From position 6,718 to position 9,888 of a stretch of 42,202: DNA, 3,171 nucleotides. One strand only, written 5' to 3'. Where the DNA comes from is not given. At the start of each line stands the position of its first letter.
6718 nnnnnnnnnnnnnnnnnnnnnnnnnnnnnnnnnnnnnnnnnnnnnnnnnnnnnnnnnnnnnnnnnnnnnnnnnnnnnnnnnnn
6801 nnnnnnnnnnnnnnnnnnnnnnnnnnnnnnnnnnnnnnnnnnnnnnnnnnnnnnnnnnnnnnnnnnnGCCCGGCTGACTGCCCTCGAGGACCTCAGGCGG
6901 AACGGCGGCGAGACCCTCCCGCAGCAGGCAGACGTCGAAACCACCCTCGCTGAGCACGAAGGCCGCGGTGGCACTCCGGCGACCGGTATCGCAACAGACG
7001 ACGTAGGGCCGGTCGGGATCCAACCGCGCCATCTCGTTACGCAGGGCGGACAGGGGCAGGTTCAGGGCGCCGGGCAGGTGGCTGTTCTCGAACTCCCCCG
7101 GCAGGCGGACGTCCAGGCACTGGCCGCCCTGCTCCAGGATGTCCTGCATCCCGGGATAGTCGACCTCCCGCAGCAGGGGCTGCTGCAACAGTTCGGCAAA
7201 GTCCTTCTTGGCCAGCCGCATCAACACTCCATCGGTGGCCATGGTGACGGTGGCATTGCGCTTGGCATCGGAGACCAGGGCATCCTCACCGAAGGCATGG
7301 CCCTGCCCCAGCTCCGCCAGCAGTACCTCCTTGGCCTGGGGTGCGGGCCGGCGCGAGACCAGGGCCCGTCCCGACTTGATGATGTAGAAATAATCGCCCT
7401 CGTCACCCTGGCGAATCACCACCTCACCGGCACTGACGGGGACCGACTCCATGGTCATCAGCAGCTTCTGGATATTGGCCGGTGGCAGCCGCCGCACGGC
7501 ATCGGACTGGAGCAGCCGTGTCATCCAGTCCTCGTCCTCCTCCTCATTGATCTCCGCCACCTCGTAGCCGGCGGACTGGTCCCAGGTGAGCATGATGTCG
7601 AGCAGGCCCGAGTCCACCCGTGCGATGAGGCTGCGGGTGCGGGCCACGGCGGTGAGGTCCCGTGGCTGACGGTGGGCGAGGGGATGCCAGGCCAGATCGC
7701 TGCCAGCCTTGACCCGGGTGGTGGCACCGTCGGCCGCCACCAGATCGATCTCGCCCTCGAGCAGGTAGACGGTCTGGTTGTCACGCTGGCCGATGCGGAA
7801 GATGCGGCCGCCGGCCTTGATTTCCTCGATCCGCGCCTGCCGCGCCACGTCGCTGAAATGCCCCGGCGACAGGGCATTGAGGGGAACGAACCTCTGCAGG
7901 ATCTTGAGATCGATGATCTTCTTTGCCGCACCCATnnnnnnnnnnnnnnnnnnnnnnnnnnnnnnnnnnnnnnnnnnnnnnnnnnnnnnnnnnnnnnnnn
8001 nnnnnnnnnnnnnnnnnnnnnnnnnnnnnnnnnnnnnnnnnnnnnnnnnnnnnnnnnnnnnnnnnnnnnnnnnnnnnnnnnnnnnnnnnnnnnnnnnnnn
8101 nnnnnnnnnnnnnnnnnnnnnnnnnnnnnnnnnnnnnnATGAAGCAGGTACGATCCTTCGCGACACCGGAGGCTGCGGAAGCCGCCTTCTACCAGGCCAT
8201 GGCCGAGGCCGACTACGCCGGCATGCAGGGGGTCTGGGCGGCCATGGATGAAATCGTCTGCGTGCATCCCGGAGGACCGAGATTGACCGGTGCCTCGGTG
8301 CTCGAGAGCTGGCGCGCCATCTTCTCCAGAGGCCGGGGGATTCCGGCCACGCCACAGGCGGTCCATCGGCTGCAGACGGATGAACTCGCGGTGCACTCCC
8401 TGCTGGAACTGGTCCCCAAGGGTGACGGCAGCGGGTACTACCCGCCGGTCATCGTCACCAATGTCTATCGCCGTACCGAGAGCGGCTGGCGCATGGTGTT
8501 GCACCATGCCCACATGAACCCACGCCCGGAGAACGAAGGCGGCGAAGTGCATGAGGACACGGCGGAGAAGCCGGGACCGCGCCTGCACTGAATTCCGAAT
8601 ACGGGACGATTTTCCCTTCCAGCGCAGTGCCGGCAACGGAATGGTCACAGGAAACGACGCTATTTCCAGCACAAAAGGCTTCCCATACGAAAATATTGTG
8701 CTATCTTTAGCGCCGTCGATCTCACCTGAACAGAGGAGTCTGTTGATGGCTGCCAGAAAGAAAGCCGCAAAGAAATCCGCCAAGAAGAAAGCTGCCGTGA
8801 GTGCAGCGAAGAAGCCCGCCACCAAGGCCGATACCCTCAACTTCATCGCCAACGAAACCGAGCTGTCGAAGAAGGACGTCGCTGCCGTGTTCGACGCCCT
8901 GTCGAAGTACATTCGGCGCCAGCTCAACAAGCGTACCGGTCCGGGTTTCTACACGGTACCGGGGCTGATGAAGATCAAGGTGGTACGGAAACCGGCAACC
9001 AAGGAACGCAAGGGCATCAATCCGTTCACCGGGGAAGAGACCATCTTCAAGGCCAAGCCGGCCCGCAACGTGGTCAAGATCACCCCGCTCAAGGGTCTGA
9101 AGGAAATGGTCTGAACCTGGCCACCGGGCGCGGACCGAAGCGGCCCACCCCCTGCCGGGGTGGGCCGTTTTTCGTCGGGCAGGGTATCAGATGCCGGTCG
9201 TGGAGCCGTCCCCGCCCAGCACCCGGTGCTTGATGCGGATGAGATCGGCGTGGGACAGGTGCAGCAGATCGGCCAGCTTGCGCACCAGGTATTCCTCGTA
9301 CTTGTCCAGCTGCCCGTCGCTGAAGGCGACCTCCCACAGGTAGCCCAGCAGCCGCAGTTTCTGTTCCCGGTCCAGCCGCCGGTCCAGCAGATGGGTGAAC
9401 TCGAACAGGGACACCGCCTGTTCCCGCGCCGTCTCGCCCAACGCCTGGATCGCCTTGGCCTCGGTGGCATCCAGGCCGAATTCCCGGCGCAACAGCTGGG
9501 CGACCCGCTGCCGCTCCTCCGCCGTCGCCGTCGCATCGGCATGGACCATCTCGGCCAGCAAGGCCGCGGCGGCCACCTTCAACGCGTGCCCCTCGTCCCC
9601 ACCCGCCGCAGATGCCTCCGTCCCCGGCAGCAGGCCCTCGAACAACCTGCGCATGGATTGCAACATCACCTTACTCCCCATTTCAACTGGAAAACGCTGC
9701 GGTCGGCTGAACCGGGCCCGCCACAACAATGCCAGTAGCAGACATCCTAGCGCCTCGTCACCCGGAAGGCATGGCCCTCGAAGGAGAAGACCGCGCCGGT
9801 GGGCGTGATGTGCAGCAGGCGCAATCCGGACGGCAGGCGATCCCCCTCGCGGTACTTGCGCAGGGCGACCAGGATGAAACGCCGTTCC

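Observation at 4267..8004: Tail-anchored protein of about 1230 aa: 2x cNMP-binding, rhodanese with retained Cys, and about 750 aa of uninterrupted coiled coil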

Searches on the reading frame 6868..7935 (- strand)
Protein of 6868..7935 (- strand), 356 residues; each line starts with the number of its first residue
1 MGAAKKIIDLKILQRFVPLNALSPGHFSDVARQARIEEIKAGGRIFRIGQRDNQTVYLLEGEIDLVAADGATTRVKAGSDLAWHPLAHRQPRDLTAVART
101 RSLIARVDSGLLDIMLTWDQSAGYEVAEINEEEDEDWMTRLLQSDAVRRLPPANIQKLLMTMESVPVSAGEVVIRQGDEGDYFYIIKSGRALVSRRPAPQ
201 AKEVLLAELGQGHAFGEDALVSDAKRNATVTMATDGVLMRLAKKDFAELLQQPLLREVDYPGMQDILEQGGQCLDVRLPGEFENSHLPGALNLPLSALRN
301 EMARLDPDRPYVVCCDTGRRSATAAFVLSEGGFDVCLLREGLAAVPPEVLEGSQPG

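Call 6: find_homologous_proteins(query=window:6868-7935:-)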
Query seq(356 aa) (356 aa): 7854 proteins with E <= 0.001 among 8000 candidates; the best 120 are listed.
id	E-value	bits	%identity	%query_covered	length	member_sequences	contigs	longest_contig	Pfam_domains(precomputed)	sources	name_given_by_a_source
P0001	3.2e-139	482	63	99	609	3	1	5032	PF00581.26,PF00027.36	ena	-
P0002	7.3e-132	458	64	92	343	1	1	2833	PF00581.26,PF00027.36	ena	-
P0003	3.5e-122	426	56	96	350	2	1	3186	PF00581.26,PF00027.36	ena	-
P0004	1.3e-121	424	55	99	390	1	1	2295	PF00581.26,PF00027.36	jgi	-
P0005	5.3e-118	412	56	96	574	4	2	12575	PF00581.26,PF00027.36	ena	-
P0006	4.6e-117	409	54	97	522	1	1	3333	PF00581.26,PF00027.36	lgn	-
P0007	5.5e-117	409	54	100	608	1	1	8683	PF00581.26,PF00027.36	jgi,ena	-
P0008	7.1e-117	408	54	100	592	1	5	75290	PF00581.26,PF00027.36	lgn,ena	-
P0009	2.7e-116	406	54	100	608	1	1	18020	PF00581.26,PF00027.36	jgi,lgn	jgi:CRP-like cAMP-binding protein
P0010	2.7e-116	406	54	100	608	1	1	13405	PF00581.26,PF00027.36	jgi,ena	jgi:CRP-like cAMP-binding protein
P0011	5.2e-116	406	54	100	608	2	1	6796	PF00581.26,PF00027.36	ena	-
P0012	1.3e-115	404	54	99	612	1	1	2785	PF00581.26,PF00027.36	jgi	jgi:CRP-like cAMP-binding protein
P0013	3.5e-115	403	54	100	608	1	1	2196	PF00581.26,PF00027.36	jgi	jgi:CRP-like cAMP-binding protein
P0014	2.4e-114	400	54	100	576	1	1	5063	PF00581.26,PF00027.36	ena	-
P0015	3.4e-113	396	54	98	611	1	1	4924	PF00581.26,PF00027.36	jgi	-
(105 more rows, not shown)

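Call 8: find_related_loci(query=window:6868-7935:-, collection=genome_contigs, flank=8000)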
Query seq(356 aa) (356 aa) in genome_contigs; peptide patterns used: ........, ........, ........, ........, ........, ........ (x = any residue, [..] = any of these).
329 stretches matched a pattern; 210 encode a relative of the query (tblastn E <= 1e-3); the best 80 are kept; 80 distinct loci.
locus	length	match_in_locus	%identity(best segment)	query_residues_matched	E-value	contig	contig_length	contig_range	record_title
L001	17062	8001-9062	59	1-352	4e-140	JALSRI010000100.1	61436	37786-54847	MAG: Thiohalobacter sp. isolate 356-308_metabat1_scaf2bin.060 356-308_scaffold_234_c1, whole genome shotgun sequence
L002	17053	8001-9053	59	1-350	6e-139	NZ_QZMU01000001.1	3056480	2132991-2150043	Thiohalobacter thiocyanaticus strain Hrh1 Consensus0, whole genome shotgun sequence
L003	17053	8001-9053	59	1-350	1e-138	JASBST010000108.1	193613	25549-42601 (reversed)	MAG: Thiogranum sp. isolate BWSM_146 k141_962935, whole genome shotgun sequence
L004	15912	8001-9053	59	1-350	2e-137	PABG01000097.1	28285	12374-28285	MAG: Gammaproteobacteria bacterium isolate NAT125 MHASMcontig_948697, whole genome shotgun sequence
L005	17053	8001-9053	58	1-350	6e-136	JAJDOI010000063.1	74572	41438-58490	MAG: Thiogranum sp. isolate MASpbin.12 k141_1105051, whole genome shotgun sequence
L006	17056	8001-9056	56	1-351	1e-134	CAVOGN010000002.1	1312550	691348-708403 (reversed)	MAG: uncultured Gammaproteobacteria bacterium isolate MFD09779.bin.2.82 genome assembly, contig: contig_1171, whole geno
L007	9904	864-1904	57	1-346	2e-133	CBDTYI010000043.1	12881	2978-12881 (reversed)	MAG TPA_asm: uncultured Gammaproteobacteria bacterium isolate ERR2431959_binner13_Refined_49 genome assembly, contig: ER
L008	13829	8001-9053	57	1-350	6e-133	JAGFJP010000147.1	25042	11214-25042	MAG: Thiogranum sp. isolate mag.26 k127_1333479, whole genome shotgun sequence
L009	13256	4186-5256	55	1-356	6e-133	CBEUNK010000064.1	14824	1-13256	MAG TPA_asm: uncultured Thiogranum sp. isolate SRR13309658_concoct_20 genome assembly, contig: ERZ26778863.205, whole ge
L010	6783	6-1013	57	16-350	6e-131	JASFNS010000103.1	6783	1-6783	MAG: Thiogranum sp. isolate D0819M02metaG_Bin_1_Cleaned_1 D0819M02metaG_FD_scaffold_5428_c1, whole genome shotgun sequen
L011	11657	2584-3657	54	1-356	7e-125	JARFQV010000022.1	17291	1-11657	MAG: Pseudomonadota bacterium isolate MAG_Ve_Sed_33 k141_6178, whole genome shotgun sequence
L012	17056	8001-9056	49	1-350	2e-117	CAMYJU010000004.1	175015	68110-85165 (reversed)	MAG: uncultured Gammaproteobacteria bacterium isolate ES_Gamma_036 genome assembly, contig: scaffold_31, whole genome sh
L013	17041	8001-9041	51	2-345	7e-115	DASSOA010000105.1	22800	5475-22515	MAG TPA_asm: Gammaproteobacteria bacterium isolate SMAG_U1240 k141_1157702, whole genome shotgun sequence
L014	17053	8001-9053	58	1-350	3e-135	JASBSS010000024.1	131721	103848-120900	MAG: Thiogranum sp. isolate BWSM_145 k141_1887225, whole genome shotgun sequence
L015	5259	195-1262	49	1-350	2e-114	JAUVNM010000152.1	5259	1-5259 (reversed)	MAG: Gammaproteobacteria bacterium isolate CSMAG_610 CSMAG_610_k141_1530602_length_5259_cov_7.1071, whole genome shotgun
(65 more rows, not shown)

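Call 13: search_solved_structures(query=window:6868-7935:-, max_evalue=0.01, show_alignments=2)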
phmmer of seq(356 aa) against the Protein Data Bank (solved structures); distinct sequences matched with E-value up to 0.01: 146 (the best 60 are shown).
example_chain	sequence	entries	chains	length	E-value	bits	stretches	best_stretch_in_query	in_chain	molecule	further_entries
5dyk_A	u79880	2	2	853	6.9e-26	94.3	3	133-252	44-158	CGMP-dependent protein kinase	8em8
5ezr_A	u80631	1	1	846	1.5e-25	93.2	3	157-253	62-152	cGMP-dependent protein kinase, putative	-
4rz7_A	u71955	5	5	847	1.6e-25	93.2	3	157-253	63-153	cGMP-dependent protein kinase, putative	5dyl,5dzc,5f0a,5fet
9p74_A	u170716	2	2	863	1.7e-25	93.1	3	157-253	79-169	cGMP-dependent protein kinase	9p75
9ya0_MA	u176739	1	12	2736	4.7e-22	81.7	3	149-251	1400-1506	PCR12, TGME49_219070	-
3shr_A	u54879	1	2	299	2.2e-20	76.3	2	141-244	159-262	cGMP-dependent protein kinase 1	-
7ssb_A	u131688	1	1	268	5.1e-20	75.1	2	140-239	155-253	cGMP-dependent protein kinase 1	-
4z07_A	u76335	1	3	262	5.9e-20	74.9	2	139-242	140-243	cGMP-dependent protein kinase 1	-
7lv3_A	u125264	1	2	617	1.1e-18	70.7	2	141-243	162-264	Isoform Beta of cGMP-dependent protein kinase 1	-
5j3u_A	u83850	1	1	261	1.6e-18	70.1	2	133-251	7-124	Protein Kinase A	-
3of1_A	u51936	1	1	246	5.8e-18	68.3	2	149-251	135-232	cAMP-dependent protein kinase regulatory subunit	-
4din_B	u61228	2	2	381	2.8e-16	62.8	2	161-235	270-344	cAMP-dependent protein kinase type I-beta regulatory subunit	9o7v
5jr7_B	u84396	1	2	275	7.1e-16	61.4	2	162-256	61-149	cAMP-dependent protein kinase type I-alpha regulatory subunit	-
1ne4_A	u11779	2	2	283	7.5e-16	61.4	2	163-257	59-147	cAMP-dependent protein kinase type I-alpha regulatory chain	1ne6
1rgs_A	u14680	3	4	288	7.9e-16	61.3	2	163-257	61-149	CAMP DEPENDENT PROTEIN KINASE | cAMP-dependent protein kinase type I-alpha regulatory chain | cAMP-dependent protein kinase type I-alpha regulatory subunit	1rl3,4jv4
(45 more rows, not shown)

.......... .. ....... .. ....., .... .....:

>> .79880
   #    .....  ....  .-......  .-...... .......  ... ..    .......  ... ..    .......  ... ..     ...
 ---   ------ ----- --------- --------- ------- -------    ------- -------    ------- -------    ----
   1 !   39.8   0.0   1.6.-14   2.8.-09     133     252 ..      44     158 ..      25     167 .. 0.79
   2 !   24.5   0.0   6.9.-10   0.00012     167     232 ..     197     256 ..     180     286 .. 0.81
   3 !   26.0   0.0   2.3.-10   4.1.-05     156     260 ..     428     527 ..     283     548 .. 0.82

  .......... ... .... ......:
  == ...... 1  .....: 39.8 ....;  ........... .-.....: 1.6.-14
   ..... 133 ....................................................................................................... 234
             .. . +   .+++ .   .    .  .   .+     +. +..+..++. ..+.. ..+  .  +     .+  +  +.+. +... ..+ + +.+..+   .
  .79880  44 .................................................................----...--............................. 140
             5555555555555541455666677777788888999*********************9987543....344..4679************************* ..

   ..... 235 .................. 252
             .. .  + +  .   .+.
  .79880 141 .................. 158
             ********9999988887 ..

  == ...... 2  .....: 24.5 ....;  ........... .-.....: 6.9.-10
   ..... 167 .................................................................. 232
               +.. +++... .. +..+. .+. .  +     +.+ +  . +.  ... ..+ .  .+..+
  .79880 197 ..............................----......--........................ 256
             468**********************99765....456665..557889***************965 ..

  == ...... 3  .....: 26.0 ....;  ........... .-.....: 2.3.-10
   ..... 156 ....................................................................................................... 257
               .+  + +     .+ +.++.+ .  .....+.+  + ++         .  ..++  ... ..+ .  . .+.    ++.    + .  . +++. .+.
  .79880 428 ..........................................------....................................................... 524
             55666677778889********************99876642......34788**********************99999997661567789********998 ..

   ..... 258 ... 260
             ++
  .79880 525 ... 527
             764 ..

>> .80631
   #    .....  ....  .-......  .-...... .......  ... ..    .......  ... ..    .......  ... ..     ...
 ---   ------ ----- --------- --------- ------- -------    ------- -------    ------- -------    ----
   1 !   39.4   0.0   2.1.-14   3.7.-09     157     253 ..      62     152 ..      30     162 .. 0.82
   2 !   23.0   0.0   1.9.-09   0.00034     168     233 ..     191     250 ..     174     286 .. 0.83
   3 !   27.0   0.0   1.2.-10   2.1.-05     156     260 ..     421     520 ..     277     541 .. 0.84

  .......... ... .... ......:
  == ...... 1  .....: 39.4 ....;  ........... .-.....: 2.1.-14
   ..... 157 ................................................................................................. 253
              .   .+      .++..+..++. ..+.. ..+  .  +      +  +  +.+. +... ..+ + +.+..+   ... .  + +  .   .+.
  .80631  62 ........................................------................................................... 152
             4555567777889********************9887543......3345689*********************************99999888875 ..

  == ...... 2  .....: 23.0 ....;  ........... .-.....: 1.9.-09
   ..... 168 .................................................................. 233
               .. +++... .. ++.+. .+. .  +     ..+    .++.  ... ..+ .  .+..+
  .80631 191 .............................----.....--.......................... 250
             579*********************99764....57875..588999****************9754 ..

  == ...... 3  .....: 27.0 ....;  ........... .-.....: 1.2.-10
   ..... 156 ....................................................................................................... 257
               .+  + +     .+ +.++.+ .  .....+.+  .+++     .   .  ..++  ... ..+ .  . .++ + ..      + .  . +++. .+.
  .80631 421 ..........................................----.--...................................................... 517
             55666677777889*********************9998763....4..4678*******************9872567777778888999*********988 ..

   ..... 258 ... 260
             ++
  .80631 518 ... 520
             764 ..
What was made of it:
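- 7180..7527 (-): CNB-B (aa 137-252) with a canonical phosphate-binding cassette, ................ (aa 215-230). PDB phmmer best matches are PKG/PKA CNB domains (call 13).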

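Call 33: predict_structure(alignment_id=A1)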
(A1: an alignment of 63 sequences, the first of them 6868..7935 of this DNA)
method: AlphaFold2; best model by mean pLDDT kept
length: 356 residues; sequences in the alignment: 63
mean_pLDDT: 79.3   pTM: 0.40
mean pLDDT of the five models: 79.3, 78.4, 76.4, 75.6, 74.6
residues with pLDDT >= 90: 113; 70-90: 162; 50-70: 56; < 50: 25
segments of 3 or more residues with pLDDT < 50: 1-7, 121-135, 354-356
pLDDT, mean of each block of 10 residues (from residue 1): 44 81 80 90 93 92 93 90 85 93 91 66 34 48 59 61 91 86 88 85 85 74 74 93 75 73 92 91 85 86 87 84 76 84 85 48
secondary structure, 60 per line:
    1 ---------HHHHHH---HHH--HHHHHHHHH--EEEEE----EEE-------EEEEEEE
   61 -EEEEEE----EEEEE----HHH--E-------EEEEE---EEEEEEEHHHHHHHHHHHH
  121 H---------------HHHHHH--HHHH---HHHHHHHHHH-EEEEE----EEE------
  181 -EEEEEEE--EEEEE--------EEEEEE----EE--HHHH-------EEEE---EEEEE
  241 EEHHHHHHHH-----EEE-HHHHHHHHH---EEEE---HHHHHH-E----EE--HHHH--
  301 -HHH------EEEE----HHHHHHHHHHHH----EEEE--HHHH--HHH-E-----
elements in order: H10-15 H24-32 E35-39 E44-46 E54-60 E62-67 E72-76 E94-98 E102-108 H109-121 H137-142 H145-148 H152-161 E163-167 E172-174 E182-188 E191-195 E204-209 H218-221 E229-232 E236-242 H243-250 E256-258 H260-268 E272-275 H279-284 H295-298 E311-314 H319-330 E335-338 H341-344
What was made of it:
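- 7573..7908 (-): CNB-A (aa about 10-121). It has a cNMP-binding fold with a degenerate phosphate-binding cassette, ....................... The Gly-Glu pair is absent, and Q90-P91-R92 are conserved. The AF2 model shows a beta-sandwich plus helix with pLDDT 80-93 (call 33).
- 7528..7572 (-): Acidic inter-domain linker (aa 122-136, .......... region). pLDDT is below 50 at aa 121-135 (call 33).
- The relative orientation of the head domains is uncertain (pTM 0.40, call 33), so the proposed CNB-B to rhodanese coupling is inference only.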

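Call 36: fold_search(model_id=the predicted structure, library=pdb)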
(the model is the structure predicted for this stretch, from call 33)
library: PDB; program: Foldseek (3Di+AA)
matches with E <= 10: 1650; with E <= 0.001: 787
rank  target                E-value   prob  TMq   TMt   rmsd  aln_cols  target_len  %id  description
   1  6no7_D                2.3e-18  1.00  0.32  0.38  11.9       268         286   20  Crystal Structure of the full-length wild-type PKA RIa Holoenzyme (released 2019-07-24)
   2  2qcs_B                2.7e-18  1.00  0.32  0.38  13.6       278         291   20  A complex structure between the Catalytic and Regulatory subunit of Protein Kinase A that represents the inhibited sta (released 2007-11-06)
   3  6hyq_B                2.9e-18  1.00  0.26  0.33  16.8       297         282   19  Regulatory subunit of a cAMP-independent protein kinase A from Trypanosoma cruzi bound to guanosine (released 2019-11-13)
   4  6no7_F                8.4e-18  1.00  0.32  0.39  13.4       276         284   21  Crystal Structure of the full-length wild-type PKA RIa Holoenzyme (released 2019-07-24)
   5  6hyq_C                1.1e-17  1.00  0.28  0.34  16.9       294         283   19  Regulatory subunit of a cAMP-independent protein kinase A from Trypanosoma cruzi bound to guanosine (released 2019-11-13)
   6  3shr_A                1.5e-17  1.00  0.29  0.36  15.1       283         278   18  Crystal Structure of cGMP-dependent Protein Kinase Reveals Novel Site of Interchain Communication (released 2011-09-21)
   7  4x6r_B                1.7e-17  1.00  0.33  0.39  11.4       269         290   20  An Isoform-specific Myristylation Switch Targets RIIb PKA Holoenzymes to Membranes (released 2015-07-22)
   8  6no7_B                1.8e-17  1.00  0.32  0.38  14.8       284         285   19  Crystal Structure of the full-length wild-type PKA RIa Holoenzyme (released 2019-07-24)
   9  6byr_B                2.2e-17  1.00  0.33  0.38  13.3       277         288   20  Structures of the PKA RI alpha holoenzyme with the FLHCC driver J-PKAc alpha or native PKAc alpha (released 2019-04-03)
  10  6hyq_A                2.8e-17  1.00  0.26  0.33  17.0       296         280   19  Regulatory subunit of a cAMP-independent protein kinase A from Trypanosoma cruzi bound to guanosine (released 2019-11-13)
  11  3of1                  4.2e-17  1.00  0.26  0.37  15.4       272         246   22  Crystal Structure of Bcy1, the Yeast Regulatory Subunit of PKA (released 2010-12-01)
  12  6h4g_A                4.5e-17  1.00  0.28  0.35  17.4       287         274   20  Regulatory subunit of a cAMP-independent protein kinase A from Trypanosoma brucei: E311A, T318R, V319A mutant bound to (released 2019-08-14)
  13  6hyq_D                5.0e-17  1.00  0.26  0.33  17.0       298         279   18  Regulatory subunit of a cAMP-independent protein kinase A from Trypanosoma cruzi bound to guanosine (released 2019-11-13)
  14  4z07_A                6.0e-17  1.00  0.28  0.38  12.3       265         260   19  Co-crystal structure of the tandem CNB (CNB-A/B) domains of human PKG I beta with cGMP (released 2016-04-13)
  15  1cx4                  8.6e-17  1.00  0.27  0.35  16.1       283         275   18  CRYSTAL STRUCTURE OF A DELETION MUTANT OF THE TYPE II BETA REGULATORY SUBUNIT OF CAMP-DEPENDENT PROTEIN KINASE (released 2001-03-07)
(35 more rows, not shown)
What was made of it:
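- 7573..7908 (-): Foldseek aligns it to tandem CNB domains of PKA/PKG regulatory subunits (call 36).
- Closest known: Regulatory subunits of PKA and PKG. Same: The two consecutive cNMP-binding folds give the best sequence and structure matches in the PDB (calls 13, 36).
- The AF2 head model has pLDDT 79 and matches tandem CNB domains of PKA RI-alpha and PKG at E about 1e-18 (calls 33, 36).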

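Call 47: search_protein_representatives(protein=window:6868-7935:-)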
Query: 356 residues. Proteins with E-value up to 0.001 (for the whole library): 32231; up to 1e-10: 6067; up to 1e-30: 1414. The best 150 are listed.
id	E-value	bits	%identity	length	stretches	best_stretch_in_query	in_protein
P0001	1.0e-139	481.8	63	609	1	1-353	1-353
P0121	1.7e-137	474.5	62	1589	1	1-355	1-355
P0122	8.0e-137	472.3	62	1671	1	1-353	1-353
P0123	9.9e-137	472.0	62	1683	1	1-353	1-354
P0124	9.7e-132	455.6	58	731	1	5-353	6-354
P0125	6.8e-131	452.8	59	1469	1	1-353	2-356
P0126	1.9e-130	451.3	59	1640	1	1-351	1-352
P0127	8.1e-128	442.7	57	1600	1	1-350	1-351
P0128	1.9e-126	438.2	57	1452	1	1-352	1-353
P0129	7.2e-124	429.7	56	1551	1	1-349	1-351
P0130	7.2e-124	429.7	56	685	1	1-348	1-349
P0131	1.9e-122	425.1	55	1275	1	1-353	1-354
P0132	8.2e-122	422.9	55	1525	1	1-351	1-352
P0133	9.5e-122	422.7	55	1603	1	1-352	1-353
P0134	1.2e-121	422.4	55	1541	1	1-353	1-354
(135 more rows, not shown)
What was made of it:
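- Word-indexed search found more than 7800 proteins, and exhaustive search found 1414 representatives at E<=1e-30 (calls 6, 47).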

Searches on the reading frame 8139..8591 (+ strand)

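Call 23: search_protein_families(library=pfam, proteins=[window:8139-8591:+], max_evalue=0.001)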
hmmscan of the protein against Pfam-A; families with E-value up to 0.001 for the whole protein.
window:8139-8591:+ (150 aa): 2 families
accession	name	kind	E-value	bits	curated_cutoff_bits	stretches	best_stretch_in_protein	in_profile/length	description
PF13474.12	SnoaL_3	-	2.1e-18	67.3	22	1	12-124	3-116/121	SnoaL-like domain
PF14534.12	DUF4440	-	5.3e-10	40.1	25.2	1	12-119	3-107/107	Domain of unknown function (DUF4440)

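Call 56: search_protein_families(library=padloc, proteins=[window:8139-8591:+], max_evalue=0.01)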
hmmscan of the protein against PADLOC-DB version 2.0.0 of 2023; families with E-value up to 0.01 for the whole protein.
window:8139-8591:+ (150 aa): 0 families

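Call 62: search_protein_families(library=ncbifam, proteins=[window:8139-8591:+], max_evalue=0.00001)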
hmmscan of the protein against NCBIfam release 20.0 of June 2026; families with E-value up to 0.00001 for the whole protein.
window:8139-8591:+ (150 aa): 0 families

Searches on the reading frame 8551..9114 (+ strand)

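Call 23: search_protein_families(library=pfam, proteins=[window:8551-9114:+], max_evalue=0.001)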
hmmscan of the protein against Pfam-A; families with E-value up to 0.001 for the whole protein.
window:8551-9114:+ (187 aa): 1 family
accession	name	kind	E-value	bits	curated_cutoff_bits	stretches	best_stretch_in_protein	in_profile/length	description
PF00216.26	Bac_DNA_binding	-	6.2e-14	52.4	22.4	1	91-187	2-89/90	Bacterial DNA-binding protein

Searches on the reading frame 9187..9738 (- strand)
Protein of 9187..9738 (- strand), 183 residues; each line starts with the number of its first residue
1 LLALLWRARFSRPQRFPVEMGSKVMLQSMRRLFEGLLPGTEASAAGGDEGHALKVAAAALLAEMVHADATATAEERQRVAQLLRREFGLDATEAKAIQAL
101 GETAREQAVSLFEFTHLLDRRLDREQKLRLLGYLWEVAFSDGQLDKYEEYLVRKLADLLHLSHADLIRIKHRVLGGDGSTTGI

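Call 23: search_protein_families(library=pfam, proteins=[window:9187-9738:-], max_evalue=0.001)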
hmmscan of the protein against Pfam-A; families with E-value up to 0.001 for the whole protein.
window:9187-9738:- (183 aa): 1 family
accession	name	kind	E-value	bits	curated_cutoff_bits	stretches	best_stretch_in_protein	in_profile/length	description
PF05099.18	TerB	-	1.7e-33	115.8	24.4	1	55-170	2-117/118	Tellurite resistance protein TerB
